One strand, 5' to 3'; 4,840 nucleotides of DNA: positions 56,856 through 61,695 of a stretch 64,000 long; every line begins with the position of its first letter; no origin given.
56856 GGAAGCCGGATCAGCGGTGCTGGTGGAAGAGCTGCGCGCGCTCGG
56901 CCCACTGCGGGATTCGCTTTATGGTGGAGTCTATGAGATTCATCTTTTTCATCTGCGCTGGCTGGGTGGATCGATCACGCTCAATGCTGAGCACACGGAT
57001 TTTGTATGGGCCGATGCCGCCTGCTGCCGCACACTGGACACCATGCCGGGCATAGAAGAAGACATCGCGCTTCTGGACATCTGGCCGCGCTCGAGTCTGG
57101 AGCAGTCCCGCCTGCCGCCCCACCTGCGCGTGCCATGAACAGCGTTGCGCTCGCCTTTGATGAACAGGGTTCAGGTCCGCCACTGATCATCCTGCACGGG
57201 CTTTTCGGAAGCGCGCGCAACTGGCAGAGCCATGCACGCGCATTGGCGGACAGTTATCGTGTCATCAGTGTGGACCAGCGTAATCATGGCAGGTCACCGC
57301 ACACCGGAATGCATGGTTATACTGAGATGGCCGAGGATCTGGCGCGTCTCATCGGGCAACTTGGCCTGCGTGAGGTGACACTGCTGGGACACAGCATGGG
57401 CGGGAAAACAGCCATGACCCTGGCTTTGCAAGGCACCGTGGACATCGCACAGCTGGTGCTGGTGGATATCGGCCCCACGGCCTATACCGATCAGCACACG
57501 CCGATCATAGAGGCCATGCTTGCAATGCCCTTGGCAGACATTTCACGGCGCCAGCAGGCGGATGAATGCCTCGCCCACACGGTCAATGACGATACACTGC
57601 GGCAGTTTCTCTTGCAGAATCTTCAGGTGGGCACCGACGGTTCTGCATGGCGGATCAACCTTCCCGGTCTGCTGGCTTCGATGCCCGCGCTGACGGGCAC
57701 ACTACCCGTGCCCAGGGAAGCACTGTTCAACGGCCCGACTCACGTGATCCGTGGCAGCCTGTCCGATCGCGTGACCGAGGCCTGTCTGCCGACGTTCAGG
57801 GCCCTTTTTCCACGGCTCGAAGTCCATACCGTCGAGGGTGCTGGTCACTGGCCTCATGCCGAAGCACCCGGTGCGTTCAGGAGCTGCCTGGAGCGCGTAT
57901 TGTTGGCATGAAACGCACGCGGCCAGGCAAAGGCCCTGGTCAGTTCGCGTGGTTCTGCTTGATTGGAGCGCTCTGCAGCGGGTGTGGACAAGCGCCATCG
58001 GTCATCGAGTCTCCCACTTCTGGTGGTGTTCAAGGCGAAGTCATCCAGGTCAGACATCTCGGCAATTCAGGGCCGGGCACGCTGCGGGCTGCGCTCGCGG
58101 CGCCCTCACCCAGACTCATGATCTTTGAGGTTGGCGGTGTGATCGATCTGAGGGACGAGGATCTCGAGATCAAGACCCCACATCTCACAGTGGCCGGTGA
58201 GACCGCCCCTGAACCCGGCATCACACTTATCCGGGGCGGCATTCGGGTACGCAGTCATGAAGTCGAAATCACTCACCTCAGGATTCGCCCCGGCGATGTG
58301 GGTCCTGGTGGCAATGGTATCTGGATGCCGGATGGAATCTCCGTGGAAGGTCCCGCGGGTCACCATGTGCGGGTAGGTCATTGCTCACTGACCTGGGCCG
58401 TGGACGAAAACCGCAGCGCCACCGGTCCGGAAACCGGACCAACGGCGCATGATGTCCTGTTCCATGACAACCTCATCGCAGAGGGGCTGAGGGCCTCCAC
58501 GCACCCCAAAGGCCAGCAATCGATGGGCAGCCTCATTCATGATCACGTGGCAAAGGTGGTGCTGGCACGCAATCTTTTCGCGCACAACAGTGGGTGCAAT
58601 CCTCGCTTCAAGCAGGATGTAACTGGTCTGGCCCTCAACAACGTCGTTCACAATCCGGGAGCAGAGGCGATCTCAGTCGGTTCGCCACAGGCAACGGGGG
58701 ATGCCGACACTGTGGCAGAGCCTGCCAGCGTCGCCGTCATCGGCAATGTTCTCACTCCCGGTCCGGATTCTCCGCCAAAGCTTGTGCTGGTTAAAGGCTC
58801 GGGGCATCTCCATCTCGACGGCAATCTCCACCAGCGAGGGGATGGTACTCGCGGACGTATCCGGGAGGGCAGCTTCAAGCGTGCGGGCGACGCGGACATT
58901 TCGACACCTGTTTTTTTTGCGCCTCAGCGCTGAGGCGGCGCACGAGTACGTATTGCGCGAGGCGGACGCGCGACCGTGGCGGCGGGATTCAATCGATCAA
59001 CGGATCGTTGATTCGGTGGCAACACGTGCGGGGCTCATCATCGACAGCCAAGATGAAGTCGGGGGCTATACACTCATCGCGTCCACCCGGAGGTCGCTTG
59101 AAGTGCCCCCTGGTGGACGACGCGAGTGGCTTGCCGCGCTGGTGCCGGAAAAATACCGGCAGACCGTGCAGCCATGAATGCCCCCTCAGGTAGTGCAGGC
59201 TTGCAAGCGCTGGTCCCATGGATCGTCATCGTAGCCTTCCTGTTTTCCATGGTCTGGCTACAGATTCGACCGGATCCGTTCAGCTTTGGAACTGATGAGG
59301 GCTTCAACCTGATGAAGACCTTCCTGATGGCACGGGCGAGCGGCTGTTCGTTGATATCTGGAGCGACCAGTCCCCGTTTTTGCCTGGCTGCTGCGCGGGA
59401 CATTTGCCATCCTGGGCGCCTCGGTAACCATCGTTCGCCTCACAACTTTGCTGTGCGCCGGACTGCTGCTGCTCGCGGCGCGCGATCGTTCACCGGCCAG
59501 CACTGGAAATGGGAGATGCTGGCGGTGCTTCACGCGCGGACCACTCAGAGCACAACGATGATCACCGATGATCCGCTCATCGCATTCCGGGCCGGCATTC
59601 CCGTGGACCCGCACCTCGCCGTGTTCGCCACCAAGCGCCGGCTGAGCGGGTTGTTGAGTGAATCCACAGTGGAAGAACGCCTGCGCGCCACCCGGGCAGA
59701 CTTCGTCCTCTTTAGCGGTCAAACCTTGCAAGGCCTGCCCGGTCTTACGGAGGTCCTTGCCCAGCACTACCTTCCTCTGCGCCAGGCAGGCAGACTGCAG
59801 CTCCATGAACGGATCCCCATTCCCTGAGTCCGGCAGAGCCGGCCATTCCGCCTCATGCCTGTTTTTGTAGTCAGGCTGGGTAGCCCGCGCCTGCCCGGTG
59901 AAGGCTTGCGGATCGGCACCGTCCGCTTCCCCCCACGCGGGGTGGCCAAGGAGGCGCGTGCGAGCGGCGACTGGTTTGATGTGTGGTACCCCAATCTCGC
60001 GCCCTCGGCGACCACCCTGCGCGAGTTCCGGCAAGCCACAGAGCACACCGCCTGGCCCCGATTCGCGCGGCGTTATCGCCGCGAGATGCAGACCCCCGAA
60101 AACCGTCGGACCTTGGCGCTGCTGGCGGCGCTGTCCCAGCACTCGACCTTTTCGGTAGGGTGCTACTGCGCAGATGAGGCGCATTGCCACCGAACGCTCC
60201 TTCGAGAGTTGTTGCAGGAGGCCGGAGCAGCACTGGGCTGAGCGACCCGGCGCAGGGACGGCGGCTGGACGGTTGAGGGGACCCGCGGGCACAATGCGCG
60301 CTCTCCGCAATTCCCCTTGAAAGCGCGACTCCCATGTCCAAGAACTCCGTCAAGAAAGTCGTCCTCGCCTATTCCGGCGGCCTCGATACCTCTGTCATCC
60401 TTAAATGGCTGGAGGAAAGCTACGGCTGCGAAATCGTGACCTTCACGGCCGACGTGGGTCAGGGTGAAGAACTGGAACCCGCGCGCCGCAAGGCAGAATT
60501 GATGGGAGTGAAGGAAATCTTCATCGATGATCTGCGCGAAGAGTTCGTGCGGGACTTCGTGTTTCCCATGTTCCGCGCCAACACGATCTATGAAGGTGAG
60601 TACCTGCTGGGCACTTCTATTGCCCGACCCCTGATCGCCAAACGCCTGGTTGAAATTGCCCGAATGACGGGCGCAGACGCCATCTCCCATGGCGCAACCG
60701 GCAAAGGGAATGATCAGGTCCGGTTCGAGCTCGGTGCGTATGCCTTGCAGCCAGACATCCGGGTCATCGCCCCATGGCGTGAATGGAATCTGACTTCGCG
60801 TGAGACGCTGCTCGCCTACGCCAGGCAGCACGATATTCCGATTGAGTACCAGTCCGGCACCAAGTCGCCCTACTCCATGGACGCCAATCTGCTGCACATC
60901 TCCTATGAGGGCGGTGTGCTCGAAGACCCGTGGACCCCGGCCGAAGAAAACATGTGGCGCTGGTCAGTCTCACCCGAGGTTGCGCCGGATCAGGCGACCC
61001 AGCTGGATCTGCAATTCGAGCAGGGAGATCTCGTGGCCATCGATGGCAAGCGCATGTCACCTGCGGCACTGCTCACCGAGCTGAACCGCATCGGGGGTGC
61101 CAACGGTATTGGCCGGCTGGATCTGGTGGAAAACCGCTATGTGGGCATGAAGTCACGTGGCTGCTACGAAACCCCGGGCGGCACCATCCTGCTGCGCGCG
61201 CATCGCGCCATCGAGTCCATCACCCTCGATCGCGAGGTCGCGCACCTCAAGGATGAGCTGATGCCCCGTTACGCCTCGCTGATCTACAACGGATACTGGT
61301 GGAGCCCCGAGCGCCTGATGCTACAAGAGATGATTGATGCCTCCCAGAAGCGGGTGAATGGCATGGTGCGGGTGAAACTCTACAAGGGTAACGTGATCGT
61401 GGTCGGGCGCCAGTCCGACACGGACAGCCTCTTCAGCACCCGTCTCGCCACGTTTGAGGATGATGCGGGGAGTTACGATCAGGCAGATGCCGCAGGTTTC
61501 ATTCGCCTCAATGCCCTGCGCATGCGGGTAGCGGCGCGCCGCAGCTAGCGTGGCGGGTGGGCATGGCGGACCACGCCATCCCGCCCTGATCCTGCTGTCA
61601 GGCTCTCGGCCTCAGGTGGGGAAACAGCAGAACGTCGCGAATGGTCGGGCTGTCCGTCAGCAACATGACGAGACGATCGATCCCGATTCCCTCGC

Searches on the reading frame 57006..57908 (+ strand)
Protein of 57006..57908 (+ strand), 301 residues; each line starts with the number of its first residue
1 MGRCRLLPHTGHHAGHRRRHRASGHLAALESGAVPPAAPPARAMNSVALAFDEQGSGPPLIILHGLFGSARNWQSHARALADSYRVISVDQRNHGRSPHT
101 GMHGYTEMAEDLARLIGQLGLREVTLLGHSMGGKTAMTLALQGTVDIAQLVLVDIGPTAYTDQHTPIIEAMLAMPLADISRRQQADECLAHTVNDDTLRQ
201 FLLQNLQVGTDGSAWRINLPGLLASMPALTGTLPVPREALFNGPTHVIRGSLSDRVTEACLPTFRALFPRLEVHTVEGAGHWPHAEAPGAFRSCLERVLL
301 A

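Call 27: search_protein_families(library=pfam, proteins=[window:57006-57908:+], max_evalue=0.00001)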
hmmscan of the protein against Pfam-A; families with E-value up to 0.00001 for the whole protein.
window:57006-57908:+ (301 aa): 5 families
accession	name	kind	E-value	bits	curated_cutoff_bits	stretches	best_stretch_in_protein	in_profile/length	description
PF00561.26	Abhydrolase_1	-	5.6e-28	98.7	25.8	1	58-169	1-111/245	alpha/beta hydrolase fold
PF12697.13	Abhydrolase_6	-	3.3e-24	87.2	26.3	1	60-291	1-214/217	Alpha/beta hydrolase family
PF12146.15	Hydrolase_4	-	9.3e-13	48.5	27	1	60-164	7-116/239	Serine aminopeptidase, S33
PF00975.26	Thioesterase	-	3.2e-08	34.5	26.4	1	59-158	2-105/226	Thioesterase domain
PF07819.20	PGAP1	-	1.3e-07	32.1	24.3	0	55-95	2-42/233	PGAP1-like alpha/beta domain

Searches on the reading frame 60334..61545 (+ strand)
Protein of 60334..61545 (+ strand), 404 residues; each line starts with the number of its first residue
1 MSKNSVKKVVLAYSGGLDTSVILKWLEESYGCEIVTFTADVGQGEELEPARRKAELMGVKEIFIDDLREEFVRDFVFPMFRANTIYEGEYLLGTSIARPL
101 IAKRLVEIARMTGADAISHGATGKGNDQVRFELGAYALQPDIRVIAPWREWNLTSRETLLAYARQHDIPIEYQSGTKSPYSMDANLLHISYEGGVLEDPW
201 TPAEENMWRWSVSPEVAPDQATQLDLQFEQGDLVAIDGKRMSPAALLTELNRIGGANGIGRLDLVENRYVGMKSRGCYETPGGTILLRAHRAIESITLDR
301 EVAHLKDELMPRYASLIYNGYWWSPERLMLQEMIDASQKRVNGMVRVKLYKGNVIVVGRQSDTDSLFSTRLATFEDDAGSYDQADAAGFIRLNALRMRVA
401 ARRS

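Call 27: search_protein_families(library=pfam, proteins=[window:60334-61545:+], max_evalue=0.00001)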
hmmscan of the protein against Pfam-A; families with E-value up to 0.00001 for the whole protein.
window:60334-61545:+ (404 aa): 2 families
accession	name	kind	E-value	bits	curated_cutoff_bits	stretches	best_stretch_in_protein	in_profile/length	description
PF20979.2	Arginosuc_syn_C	-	1.4e-79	267.2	27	1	180-399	1-218/219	Arginosuccinate synthase C-terminal domain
PF00764.25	Arginosuc_synth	-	4.9e-66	222.2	27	1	8-169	1-162/162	Arginosuccinate synthase N-terminal HUP domain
